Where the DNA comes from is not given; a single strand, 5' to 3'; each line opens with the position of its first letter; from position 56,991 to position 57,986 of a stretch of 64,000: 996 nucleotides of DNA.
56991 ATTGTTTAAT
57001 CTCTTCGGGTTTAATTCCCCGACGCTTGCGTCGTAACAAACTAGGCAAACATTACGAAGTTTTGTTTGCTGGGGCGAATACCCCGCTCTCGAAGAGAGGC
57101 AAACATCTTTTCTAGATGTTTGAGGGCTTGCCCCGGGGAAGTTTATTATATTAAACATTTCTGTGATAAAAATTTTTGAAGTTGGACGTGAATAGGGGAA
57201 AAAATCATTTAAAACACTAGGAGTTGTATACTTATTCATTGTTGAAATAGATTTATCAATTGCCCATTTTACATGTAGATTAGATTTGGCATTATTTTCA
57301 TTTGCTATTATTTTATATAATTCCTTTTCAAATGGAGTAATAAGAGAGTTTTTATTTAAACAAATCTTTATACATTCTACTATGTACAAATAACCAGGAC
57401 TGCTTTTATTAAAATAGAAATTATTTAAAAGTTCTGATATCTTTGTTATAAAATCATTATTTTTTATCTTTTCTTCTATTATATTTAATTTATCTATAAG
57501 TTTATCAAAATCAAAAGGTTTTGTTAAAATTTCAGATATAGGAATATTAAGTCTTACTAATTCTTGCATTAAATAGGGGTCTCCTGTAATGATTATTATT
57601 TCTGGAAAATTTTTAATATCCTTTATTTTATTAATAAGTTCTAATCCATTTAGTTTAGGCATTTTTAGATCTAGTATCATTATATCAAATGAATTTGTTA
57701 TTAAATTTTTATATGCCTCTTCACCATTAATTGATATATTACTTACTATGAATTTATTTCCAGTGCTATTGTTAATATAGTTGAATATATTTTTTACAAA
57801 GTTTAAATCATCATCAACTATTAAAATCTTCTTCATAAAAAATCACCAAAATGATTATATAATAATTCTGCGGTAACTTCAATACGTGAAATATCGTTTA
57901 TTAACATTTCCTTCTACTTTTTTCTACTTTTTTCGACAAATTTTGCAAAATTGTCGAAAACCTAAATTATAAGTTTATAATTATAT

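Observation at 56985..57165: GC-rich nested-hairpin element captured in the 3' end of the Spo0A-like gene (stop lost, ~55 codons of read-through)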

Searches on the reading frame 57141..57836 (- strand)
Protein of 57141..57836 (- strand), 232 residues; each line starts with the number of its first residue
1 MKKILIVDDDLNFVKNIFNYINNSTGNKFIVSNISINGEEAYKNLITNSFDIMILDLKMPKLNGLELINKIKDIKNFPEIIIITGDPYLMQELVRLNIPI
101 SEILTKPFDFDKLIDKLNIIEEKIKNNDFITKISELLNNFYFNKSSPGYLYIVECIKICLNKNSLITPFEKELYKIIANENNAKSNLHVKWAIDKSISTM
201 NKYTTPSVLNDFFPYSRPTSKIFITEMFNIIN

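Call 23: find_homologous_proteins(query=window:57141-57836:-, max_evalue=1e-10)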
Query seq(232 aa) (232 aa): 29 proteins with E <= 1e-10 among 1262 candidates.
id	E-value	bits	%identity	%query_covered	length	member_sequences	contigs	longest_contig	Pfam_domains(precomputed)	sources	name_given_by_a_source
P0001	2.9e-84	300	99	62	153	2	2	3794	PF08769.18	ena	-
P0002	1.8e-61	226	50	99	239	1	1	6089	PF00072.31,PF08769.18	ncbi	-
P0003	3.3e-59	218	77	63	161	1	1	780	PF00072.31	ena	-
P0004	1.5e-43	167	41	99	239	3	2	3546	PF00072.31,PF08769.18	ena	-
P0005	4.0e-29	120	36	99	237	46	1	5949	PF00072.31,PF08769.18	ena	-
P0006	8.1e-29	119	40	98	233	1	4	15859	PF00072.31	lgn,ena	-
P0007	9.8e-29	119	40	98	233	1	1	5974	PF00072.31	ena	-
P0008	1.1e-28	118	35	97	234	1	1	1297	PF00072.31,PF08769.18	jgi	-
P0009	6.1e-28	116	40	98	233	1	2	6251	PF00072.31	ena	-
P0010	1.3e-17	82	36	94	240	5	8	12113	PF00072.31,PF08769.18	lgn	-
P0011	4.9e-17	80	34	36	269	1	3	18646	PF00072.31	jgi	-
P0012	2.4e-15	75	29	51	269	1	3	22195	PF00072.31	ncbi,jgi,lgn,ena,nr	ncbi:MAG TPA: response regulator [Candidatus Omnitrophota bacterium]|nr:response regulator [Candidat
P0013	6.3e-15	73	29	51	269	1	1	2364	PF00072.31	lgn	-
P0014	1.0e-14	73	34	47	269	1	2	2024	PF00072.31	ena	-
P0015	1.4e-14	72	34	50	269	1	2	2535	PF00072.31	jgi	-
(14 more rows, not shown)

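Call 26: find_encoding_contigs(protein=P0001, flank=5000, max_places=6)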
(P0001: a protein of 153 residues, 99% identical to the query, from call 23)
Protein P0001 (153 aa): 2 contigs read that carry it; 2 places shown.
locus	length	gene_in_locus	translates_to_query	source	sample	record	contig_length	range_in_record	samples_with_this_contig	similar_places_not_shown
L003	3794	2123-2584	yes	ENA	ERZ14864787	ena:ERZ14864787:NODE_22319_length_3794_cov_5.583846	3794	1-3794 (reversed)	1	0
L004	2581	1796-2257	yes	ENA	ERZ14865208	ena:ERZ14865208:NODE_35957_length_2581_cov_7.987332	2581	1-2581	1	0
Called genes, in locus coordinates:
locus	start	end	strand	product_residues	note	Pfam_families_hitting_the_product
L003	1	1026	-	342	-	?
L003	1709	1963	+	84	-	PF00072:Response_reg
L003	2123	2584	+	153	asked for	PF08769:Spo0A_C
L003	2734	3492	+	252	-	PF06541:ABC_trans_CmpB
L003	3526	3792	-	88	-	?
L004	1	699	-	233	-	?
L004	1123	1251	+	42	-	-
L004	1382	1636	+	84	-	PF00072:Response_reg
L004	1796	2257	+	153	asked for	PF08769:Spo0A_C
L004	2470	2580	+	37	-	?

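Call 27: find_encoding_contigs(protein=P0002, flank=5000, max_places=3)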
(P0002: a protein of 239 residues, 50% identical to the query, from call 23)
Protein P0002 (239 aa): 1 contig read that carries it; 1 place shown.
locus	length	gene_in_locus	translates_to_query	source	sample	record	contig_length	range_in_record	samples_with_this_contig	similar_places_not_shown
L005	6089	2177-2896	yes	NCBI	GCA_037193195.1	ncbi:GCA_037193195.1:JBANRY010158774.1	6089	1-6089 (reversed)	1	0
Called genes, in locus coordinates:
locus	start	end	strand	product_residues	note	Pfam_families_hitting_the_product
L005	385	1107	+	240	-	PF13739:PdaC, PF11738:DUF3298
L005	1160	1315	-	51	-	-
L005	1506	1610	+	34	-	-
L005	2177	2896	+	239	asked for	PF00072:Response_reg, PF08769:Spo0A_C (weak)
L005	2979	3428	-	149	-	-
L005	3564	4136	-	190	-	PF00413:Peptidase_M10 (weak)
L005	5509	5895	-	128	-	-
